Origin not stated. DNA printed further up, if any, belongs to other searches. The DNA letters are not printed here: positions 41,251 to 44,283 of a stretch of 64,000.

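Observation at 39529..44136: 1535-aa single-polypeptide fusion of an AMP-forming acyl-CoA synthetase, a ~750-aa uncharacterised region and a GNAT-like acyltransferase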

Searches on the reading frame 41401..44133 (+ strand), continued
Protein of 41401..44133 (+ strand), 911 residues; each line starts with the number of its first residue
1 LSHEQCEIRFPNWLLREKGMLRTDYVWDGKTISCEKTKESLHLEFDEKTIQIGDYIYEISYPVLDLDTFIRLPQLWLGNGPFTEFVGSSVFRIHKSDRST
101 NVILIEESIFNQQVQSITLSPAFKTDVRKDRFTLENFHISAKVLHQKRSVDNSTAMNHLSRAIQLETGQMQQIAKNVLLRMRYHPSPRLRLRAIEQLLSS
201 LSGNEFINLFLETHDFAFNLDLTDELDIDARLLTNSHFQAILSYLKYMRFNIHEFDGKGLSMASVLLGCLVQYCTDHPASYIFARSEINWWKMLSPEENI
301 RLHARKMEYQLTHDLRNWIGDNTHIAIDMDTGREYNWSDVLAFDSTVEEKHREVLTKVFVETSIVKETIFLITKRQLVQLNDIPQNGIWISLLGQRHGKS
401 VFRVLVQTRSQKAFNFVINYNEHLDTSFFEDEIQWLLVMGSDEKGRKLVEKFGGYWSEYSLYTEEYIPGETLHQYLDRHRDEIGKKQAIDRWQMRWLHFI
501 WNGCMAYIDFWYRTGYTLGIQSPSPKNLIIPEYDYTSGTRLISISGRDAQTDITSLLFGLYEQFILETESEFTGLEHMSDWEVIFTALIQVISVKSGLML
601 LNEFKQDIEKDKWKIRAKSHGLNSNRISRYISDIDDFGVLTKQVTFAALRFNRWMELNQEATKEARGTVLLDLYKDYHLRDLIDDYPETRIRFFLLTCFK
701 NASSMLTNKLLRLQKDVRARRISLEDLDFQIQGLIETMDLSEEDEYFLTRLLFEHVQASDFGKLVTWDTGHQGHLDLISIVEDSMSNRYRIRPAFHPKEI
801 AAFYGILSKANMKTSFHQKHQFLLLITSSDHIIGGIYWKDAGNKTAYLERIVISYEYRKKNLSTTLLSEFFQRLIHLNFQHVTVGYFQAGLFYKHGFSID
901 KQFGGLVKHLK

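Call 33: list_cluster_members(proteins=[P0149, P0151, P0152, P0178, P0196, P0200, P0220, P0254, P0286, P0001])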
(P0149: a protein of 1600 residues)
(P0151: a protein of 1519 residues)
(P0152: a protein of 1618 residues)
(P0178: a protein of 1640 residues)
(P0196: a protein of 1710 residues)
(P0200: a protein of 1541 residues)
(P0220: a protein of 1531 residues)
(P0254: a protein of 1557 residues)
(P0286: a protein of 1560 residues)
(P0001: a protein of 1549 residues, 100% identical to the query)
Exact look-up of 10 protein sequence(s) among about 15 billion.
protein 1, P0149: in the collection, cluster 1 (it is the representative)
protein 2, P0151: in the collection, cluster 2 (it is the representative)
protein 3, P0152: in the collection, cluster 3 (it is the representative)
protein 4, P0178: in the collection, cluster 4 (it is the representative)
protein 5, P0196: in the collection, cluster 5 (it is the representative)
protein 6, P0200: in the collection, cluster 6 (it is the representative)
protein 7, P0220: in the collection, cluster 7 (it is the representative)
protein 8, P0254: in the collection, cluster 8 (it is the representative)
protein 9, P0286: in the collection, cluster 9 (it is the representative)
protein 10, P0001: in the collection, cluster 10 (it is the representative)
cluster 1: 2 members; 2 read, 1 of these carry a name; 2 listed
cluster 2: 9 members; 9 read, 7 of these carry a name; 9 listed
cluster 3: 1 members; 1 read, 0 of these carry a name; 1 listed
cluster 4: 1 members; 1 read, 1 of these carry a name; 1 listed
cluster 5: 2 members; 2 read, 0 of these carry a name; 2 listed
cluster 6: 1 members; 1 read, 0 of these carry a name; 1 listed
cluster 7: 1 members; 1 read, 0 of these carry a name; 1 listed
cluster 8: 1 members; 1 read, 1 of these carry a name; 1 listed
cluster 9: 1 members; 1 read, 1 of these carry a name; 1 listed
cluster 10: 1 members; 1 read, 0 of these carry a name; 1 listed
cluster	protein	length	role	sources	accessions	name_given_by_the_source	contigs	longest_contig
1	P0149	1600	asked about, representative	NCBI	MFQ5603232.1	MAG: GNAT family N-acetyltransferase [bacterium]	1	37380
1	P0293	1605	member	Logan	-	-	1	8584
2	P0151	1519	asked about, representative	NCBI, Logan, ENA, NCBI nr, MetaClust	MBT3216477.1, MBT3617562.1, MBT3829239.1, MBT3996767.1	MAG: GNAT family N-acetyltransferase [Candidatus Marinimicrobia bacterium] | GNAT family N-acetyltransferase [Candidatus Neomarinimicrobiota bacterium] | \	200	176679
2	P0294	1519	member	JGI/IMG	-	long-subunit acyl-CoA synthetase (AMP-forming)/GNAT superfamily N-acetyltransferase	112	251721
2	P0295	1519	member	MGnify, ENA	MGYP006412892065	FL=1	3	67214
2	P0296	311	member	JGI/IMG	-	GNAT superfamily N-acetyltransferase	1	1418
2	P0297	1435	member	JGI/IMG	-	long-subunit acyl-CoA synthetase (AMP-forming)/GNAT superfamily N-acetyltransferase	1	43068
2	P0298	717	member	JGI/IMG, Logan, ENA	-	GNAT superfamily N-acetyltransferase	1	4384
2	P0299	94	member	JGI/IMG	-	GNAT superfamily N-acetyltransferase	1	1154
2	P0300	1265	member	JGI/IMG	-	-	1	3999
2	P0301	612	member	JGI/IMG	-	-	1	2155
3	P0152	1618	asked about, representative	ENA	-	-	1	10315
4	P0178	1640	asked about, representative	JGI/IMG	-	long-chain acyl-CoA synthetase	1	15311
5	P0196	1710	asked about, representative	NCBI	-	-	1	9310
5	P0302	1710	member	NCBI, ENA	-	-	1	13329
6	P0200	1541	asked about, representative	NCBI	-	-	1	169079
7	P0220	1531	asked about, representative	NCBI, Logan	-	-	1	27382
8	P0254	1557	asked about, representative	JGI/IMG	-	long-chain acyl-CoA synthetase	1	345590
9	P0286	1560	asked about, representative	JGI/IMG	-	long-chain acyl-CoA synthetase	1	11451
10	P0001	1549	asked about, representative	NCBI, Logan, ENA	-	-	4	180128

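Call 57: find_encoding_contigs(protein=P0254, flank=6000, max_places=1)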
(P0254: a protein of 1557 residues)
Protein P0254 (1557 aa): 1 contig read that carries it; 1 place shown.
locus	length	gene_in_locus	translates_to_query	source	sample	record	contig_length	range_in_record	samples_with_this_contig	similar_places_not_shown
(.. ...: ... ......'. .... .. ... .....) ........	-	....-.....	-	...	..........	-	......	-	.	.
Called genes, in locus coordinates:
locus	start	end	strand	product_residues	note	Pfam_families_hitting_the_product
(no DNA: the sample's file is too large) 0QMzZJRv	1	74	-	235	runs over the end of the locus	PF13424:TPR_12 (faint), PF13428:TPR_14 (faint), PF13432:TPR_16 (faint), PF07719:TPR_2 (faint), PF13174:TPR_6 (faint), PF14559:TPR_19 (faint)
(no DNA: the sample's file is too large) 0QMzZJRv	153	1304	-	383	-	-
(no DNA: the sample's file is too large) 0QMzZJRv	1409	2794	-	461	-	PF13424:TPR_12 (faint), PF13432:TPR_16, PF14559:TPR_19 (faint)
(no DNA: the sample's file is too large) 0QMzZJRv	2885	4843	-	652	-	PF01590:GAF, PF01966:HD (faint), PF13487:HD_5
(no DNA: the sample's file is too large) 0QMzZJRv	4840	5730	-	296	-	PF02401:LYTB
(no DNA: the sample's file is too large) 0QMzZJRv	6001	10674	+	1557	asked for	PF00501:AMP-binding, PF23562:AMP-binding_C_3, PF00583:Acetyltransf_1, PF13508:Acetyltransf_7 (faint), PF13673:Acetyltransf_10 (weak)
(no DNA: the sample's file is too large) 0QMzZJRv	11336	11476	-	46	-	-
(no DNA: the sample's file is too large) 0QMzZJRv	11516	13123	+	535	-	PF00884:Sulfatase, PF01663:Phosphodiest (weak), PF16347:SGSH_C (weak)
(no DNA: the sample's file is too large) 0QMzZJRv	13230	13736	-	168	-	PF01584:CheW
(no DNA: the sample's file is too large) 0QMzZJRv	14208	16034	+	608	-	PF02310:B12-binding (weak), PF04055:Radical_SAM, PF13282:DUF4070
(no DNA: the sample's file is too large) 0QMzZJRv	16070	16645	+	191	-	PF01966:HD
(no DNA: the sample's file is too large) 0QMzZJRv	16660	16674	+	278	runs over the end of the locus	PF05448:AXE1 (faint), PF00756:Esterase (faint), PF01738:DLH (faint), PF00561:Abhydrolase_1 (weak), PF12697:Abhydrolase_6, PF00326:Peptidase_S9, PF20434:BD-FAE (weak), PF12146:Hydrolase_4 (weak), +1 more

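Call 58: find_encoding_contigs(protein=P0200, flank=6000, max_places=1)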
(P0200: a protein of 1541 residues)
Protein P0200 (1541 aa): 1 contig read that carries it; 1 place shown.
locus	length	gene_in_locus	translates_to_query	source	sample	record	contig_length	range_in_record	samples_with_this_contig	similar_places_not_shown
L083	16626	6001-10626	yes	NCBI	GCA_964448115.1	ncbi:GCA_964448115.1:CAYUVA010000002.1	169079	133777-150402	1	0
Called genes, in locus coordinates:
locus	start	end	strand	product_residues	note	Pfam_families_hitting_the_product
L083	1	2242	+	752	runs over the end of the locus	PF00708:Acylphosphatase, PF07503:zf-HYPF, PF01300:Sua5_yciO_yrdC, PF17788:HypF_C, PF00814:TsaD (faint), PF22521:HypF_C_2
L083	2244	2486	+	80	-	PF01455:HupF_HypC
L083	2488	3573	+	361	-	PF01924:HypD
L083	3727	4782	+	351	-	PF00586:AIRS, PF02769:AIRS_C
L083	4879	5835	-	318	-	-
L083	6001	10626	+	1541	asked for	PF00501:AMP-binding, PF23562:AMP-binding_C_3, PF00583:Acetyltransf_1 (weak), PF13508:Acetyltransf_7 (weak)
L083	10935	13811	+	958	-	-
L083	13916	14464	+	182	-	PF09721:Exosortase_EpsH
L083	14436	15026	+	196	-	-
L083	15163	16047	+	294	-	PF00701:DHDPS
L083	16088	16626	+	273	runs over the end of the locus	PF01113:DapB_N, PF05173:DapB_C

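Call 59: find_encoding_contigs(protein=P0277, flank=6000, max_places=1)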
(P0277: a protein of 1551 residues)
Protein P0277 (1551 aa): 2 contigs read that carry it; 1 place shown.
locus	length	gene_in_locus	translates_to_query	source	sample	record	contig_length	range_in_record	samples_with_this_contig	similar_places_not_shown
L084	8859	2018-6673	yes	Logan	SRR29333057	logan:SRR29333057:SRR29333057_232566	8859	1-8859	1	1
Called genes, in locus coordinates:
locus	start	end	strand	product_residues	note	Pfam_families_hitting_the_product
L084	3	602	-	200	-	?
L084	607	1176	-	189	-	PF07638:Sigma70_ECF, PF08281:Sigma70_r4_2 (weak)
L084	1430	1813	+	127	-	-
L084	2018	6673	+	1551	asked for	PF00501:AMP-binding, PF23562:AMP-binding_C_3, PF00583:Acetyltransf_1 (weak), PF13508:Acetyltransf_7 (weak), PF13673:Acetyltransf_10 (faint)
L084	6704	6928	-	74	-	-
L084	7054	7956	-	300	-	PF00126:HTH_1, PF03466:LysR_substrate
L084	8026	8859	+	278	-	?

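Call 60: find_encoding_contigs(protein=P0262, flank=6000, max_places=1)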
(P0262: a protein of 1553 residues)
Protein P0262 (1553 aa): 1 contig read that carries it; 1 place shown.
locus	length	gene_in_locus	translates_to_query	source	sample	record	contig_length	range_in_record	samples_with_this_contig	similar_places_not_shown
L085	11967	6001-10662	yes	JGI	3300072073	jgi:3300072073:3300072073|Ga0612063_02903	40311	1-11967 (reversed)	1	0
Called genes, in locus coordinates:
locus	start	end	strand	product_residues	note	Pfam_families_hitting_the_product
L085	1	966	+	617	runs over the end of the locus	PF03109:ABC1, PF27536:UbiB_helical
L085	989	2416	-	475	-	-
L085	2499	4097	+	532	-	PF08448:PAS_4 (faint), PF00989:PAS (weak), PF13188:PAS_8, PF13426:PAS_9, PF00512:HisKA, PF02518:HATPase_c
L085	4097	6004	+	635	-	PF00072:Response_reg, PF00989:PAS, PF08448:PAS_4, PF08447:PAS_3, PF13426:PAS_9 (weak), PF00512:HisKA, PF02518:HATPase_c, PF00072:Response_reg, +1 more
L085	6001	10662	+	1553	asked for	PF00501:AMP-binding, PF23562:AMP-binding_C_3, PF00583:Acetyltransf_1, PF13508:Acetyltransf_7 (faint), PF13673:Acetyltransf_10 (weak)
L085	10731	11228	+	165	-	PF00254:FKBP_C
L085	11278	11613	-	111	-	PF00175:NAD_binding_1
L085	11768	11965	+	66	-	?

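Call 61: find_encoding_contigs(protein=P0230, flank=6000, max_places=1)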
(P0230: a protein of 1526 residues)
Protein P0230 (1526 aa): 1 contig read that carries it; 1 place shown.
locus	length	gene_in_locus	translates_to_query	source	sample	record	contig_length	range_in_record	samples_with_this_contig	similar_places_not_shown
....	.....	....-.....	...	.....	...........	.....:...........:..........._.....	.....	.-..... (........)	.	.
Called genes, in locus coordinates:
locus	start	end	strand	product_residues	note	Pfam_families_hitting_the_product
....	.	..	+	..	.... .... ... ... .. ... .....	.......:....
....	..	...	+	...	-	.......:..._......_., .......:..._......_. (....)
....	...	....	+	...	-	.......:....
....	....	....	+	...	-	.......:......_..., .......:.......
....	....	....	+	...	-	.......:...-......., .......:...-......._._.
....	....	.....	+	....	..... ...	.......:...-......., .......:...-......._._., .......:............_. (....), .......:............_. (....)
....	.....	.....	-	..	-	-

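Call 62: find_encoding_contigs(protein=P0215, flank=6000, max_places=1)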
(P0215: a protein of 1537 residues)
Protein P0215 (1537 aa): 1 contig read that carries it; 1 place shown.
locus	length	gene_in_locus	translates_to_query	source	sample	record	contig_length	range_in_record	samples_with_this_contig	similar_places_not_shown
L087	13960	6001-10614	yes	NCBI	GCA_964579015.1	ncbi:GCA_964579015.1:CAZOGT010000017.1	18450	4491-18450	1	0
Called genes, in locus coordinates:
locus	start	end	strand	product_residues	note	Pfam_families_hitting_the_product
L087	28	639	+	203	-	PF07929:PRiA4_ORF3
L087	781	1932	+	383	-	PF00465:Fe-ADH, PF13685:Fe-ADH_2, PF25137:ADH_Fe_C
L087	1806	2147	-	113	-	-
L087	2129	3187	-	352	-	PF01817:CM_2, PF00800:PDT, PF01842:ACT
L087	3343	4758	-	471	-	-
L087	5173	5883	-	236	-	PF00160:Pro_isomerase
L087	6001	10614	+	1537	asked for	PF00501:AMP-binding, PF23562:AMP-binding_C_3, PF00583:Acetyltransf_1, PF13508:Acetyltransf_7 (weak)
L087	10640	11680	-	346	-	PF02016:Peptidase_S66, PF17676:Peptidase_S66C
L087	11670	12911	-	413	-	PF07221:GlcNAc_2-epim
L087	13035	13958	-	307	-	?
